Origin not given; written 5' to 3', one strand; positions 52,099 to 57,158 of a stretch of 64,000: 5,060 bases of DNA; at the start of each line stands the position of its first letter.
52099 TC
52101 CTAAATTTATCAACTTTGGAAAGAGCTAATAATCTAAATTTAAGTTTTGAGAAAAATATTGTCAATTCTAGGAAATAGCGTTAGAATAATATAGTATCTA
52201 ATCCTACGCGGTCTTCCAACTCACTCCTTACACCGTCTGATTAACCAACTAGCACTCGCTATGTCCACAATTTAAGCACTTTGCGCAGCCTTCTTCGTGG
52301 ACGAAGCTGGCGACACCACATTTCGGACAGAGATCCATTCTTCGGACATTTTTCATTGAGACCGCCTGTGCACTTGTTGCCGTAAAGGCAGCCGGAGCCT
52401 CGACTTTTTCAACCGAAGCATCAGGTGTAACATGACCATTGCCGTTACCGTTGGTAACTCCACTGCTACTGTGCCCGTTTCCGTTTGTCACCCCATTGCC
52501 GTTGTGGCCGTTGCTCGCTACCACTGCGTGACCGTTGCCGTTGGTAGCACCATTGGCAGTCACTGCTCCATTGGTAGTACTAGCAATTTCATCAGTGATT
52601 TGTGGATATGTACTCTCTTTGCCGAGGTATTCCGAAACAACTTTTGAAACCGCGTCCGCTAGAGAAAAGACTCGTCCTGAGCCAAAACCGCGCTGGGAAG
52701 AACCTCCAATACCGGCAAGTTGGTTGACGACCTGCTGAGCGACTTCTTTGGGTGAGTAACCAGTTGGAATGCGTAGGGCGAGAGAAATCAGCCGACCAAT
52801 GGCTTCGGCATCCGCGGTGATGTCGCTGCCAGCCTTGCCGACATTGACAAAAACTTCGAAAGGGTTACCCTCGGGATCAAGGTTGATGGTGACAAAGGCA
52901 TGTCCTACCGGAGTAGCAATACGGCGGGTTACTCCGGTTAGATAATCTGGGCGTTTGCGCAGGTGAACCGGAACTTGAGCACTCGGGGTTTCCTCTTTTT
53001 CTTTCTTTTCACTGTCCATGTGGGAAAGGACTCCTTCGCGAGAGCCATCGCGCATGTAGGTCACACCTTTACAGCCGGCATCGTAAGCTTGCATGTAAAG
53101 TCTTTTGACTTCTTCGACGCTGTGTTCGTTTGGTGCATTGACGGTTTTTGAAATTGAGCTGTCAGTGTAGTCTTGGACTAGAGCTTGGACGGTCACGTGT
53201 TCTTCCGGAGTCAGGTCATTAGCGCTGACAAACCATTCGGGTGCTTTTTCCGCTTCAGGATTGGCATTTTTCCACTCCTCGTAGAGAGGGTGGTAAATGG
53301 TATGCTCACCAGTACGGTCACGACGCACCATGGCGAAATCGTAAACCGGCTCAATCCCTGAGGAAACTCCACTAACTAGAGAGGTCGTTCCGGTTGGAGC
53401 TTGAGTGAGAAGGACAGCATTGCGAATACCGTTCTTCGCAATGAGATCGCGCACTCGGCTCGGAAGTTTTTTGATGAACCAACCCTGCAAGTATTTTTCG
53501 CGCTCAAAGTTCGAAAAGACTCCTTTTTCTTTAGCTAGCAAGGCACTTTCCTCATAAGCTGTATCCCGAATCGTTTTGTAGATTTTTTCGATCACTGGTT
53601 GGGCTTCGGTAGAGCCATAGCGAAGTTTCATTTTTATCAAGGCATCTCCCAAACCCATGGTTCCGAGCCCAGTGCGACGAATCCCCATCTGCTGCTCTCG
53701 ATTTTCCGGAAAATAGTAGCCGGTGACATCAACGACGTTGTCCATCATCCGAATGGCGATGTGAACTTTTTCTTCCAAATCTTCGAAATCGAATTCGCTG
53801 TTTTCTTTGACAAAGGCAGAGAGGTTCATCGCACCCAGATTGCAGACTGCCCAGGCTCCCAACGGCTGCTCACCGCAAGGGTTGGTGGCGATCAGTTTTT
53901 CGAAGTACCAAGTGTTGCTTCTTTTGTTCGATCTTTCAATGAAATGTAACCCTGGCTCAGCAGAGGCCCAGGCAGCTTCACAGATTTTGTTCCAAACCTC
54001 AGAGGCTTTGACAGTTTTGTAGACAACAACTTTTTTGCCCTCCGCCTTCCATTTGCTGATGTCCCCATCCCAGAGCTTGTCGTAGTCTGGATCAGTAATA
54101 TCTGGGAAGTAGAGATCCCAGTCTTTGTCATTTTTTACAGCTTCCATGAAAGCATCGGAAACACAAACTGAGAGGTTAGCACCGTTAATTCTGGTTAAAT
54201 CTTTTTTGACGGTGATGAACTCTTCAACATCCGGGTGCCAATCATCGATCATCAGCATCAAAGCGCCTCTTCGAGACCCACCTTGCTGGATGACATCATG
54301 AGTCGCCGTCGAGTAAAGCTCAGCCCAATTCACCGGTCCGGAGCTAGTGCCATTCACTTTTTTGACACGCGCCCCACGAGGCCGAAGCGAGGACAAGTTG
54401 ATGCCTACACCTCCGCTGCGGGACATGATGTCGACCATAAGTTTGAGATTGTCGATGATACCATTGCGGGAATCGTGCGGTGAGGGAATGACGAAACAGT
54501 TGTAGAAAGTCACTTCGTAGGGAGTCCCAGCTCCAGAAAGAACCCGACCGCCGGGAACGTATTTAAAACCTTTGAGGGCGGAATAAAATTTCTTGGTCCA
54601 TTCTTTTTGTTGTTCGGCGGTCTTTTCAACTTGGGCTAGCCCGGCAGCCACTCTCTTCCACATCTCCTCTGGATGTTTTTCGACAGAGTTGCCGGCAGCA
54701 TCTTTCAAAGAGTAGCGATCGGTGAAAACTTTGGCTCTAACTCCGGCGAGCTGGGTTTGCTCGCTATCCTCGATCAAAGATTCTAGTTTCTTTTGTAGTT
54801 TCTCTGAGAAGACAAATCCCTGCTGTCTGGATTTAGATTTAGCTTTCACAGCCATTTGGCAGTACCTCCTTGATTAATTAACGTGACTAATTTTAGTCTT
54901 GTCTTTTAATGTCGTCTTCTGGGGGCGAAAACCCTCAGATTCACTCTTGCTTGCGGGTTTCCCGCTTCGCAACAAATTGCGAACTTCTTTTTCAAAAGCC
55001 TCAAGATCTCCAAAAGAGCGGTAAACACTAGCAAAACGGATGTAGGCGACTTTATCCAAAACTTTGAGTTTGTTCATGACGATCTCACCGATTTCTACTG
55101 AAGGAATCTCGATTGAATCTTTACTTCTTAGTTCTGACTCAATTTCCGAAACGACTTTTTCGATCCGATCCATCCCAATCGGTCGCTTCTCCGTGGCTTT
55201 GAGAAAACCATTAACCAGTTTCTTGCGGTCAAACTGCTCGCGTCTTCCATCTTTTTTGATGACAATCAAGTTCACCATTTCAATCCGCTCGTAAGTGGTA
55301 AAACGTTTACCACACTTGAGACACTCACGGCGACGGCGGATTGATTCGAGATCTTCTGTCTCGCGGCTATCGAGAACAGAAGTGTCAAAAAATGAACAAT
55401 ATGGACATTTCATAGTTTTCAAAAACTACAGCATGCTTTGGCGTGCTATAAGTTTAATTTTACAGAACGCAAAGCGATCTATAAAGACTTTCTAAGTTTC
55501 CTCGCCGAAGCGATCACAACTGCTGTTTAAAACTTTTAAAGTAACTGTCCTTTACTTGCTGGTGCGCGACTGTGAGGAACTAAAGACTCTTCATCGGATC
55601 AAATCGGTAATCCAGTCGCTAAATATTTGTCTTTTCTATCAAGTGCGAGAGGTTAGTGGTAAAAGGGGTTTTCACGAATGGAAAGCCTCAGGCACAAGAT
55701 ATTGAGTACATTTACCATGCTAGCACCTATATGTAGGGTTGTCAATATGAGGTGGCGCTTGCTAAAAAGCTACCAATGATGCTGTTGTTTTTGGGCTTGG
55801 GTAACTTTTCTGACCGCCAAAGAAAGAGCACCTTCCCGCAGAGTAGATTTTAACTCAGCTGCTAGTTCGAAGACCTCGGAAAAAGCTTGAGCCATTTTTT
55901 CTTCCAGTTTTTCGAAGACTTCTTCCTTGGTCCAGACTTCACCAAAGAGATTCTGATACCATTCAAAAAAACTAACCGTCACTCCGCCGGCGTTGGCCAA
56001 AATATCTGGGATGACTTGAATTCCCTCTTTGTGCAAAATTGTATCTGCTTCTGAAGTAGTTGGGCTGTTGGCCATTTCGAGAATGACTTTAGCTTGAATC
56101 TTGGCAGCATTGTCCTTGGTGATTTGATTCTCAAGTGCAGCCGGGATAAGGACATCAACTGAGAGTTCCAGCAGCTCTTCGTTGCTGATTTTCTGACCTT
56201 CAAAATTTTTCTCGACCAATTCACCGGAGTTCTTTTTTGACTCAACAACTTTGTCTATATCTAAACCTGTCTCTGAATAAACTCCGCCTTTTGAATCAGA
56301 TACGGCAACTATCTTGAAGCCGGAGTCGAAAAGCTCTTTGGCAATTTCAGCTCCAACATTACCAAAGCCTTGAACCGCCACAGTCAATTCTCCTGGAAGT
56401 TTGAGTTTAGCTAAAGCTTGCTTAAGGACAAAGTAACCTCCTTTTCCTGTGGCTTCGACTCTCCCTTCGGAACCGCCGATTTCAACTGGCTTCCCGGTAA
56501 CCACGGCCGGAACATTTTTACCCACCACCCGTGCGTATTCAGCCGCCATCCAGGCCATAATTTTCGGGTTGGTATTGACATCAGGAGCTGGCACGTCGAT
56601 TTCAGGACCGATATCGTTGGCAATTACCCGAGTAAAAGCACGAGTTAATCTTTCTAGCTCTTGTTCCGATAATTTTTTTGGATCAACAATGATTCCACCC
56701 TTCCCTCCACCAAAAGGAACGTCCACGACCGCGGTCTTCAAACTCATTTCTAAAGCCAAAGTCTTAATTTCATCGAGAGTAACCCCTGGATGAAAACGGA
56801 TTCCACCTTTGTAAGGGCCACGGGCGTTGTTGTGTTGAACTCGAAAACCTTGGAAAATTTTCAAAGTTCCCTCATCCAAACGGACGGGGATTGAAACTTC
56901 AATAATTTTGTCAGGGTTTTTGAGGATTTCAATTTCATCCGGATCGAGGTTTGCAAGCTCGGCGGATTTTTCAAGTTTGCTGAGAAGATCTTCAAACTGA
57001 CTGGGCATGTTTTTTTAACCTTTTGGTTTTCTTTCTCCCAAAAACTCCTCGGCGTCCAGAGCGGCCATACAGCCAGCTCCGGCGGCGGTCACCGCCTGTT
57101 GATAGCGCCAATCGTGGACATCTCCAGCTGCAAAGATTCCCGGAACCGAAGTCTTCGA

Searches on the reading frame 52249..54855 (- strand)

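Call 68: search_protein_families(library=ncbifam, proteins=[window:52249-54855:-], max_evalue=1e-10)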
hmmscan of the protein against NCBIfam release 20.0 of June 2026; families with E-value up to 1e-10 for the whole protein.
window:52249-54855:- (868 aa): 21 families
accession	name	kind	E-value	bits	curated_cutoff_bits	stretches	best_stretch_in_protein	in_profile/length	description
NF006417.0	PRK08665.1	equivalog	2.2e-182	608.2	961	2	30-517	6-457/759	vitamin B12-dependent ribonucleotide reductase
TIGR02504.1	NrdJ_Z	equivalog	1.3e-173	578.8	399.95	1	42-608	3-603/606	adenosylcobalamin-dependent ribonucleoside-diphosphate reductase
NF005991.0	PRK08115.1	equivalog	9.2e-173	576.4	854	2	223-623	366-789/858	vitamin B12-dependent ribonucleotide reductase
NF005010.0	PRK06406.1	subfamily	1.1e-107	361.2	1125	2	80-528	213-622/771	vitamin B12-dependent ribonucleotide reductase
NF005401.0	PRK06948.1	subfamily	5.4e-107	358.9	906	1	35-617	12-597/604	ribonucleotide reductase-like protein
TIGR02506.1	NrdE_NrdA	equivalog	1.5e-105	354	341.05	1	42-602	5-614/616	ribonucleoside-diphosphate reductase subunit alpha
NF005122.0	PRK06556.1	equivalog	1.2e-70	238.4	859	3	225-454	287-494/960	vitamin B12-dependent ribonucleotide reductase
NF005544.0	PRK07207.1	equivalog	6e-68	229.5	965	1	22-522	282-808/965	ribonucleoside-diphosphate reductase subunit alpha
NF005101.0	PRK06539.1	equivalog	1.1e-66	225.4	988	1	29-458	141-575/822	ribonucleoside-diphosphate reductase subunit alpha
NF009029.0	PRK12365.1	equivalog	1.1e-62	212.3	1350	1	31-459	373-806/1046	ribonucleoside-diphosphate reductase subunit alpha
NF006279.0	PRK08447.1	equivalog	2.8e-61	207.9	1082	2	22-329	123-428/789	ribonucleoside-diphosphate reductase subunit alpha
NF006207.0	PRK08332.1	equivalog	7.6e-61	205.7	2400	2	323-622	1238-1573/1684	vitamin B12-dependent ribonucleotide reductase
NF005483.0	PRK07088.1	equivalog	3.6e-57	194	1214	2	333-605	491-753/764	ribonucleoside-diphosphate reductase subunit alpha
NF006665.0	PRK09209.1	equivalog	1.2e-56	192.4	1057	2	332-605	485-750/761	ribonucleoside-diphosphate reductase subunit alpha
NF009028.0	PRK12364.1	equivalog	6.6e-56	189.8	1377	2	333-607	566-833/842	ribonucleoside-diphosphate reductase subunit alpha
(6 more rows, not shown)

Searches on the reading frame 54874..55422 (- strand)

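Call 107: search_protein_families(library=pfam, proteins=[window:54874-55422:-], max_evalue=0.001)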
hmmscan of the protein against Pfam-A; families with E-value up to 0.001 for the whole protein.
window:54874-55422:- (182 aa): 2 families
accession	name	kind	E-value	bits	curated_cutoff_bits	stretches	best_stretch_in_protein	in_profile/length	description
PF03477.21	ATP-cone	-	8.7e-23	81.1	25.8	1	53-137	2-85/88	ATP cone domain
PF22811.2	Zn_ribbon_NrdR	-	9.9e-21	73.9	27.2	1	4-45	1-42/42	Transcriptional repressor NrdR-like, N-terminal domain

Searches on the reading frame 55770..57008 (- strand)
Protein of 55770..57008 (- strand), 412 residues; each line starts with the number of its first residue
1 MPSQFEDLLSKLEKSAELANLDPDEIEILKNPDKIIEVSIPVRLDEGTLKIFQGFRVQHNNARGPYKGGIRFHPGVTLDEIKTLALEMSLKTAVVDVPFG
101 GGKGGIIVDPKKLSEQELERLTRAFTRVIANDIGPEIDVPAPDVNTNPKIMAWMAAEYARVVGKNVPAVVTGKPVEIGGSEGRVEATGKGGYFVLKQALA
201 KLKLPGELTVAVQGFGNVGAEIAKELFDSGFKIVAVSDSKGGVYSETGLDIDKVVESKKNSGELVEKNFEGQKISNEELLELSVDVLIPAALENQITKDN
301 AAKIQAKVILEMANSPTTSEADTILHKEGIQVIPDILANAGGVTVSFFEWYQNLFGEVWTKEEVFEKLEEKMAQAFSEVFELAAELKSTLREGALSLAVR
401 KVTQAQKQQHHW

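Call 68: search_protein_families(library=ncbifam, proteins=[window:55770-57008:-], max_evalue=1e-10)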
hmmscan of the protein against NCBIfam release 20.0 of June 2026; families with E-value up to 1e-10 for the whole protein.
window:55770-57008:- (412 aa): 6 families
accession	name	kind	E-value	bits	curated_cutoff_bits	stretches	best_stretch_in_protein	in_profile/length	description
NF040817.1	GdhA_Arch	equivalog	9.9e-151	502.6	750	1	4-409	6-414/419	glutamate dehydrogenase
NF041398.1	GluDhGdhB_Halo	equivalog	1.6e-141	472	620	1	5-412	4-409/410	glutamate dehydrogenase GdhB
NF006929.0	PRK09414.1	equivalog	3.7e-83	279.9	536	1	26-408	51-441/445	NADP-specific glutamate dehydrogenase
NF010633.0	PRK14030.1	subfamily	1.3e-65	222.3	743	1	26-380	47-411/445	glutamate dehydrogenase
NF010634.0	PRK14031.1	equivalog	1.3e-62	211.7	822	1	25-380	46-410/444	NADP-specific glutamate dehydrogenase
NF035922.1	Trp_DH_ScyB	equivalog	4.5e-24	85.1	600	1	59-408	31-345/346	tryptophan dehydrogenase ScyB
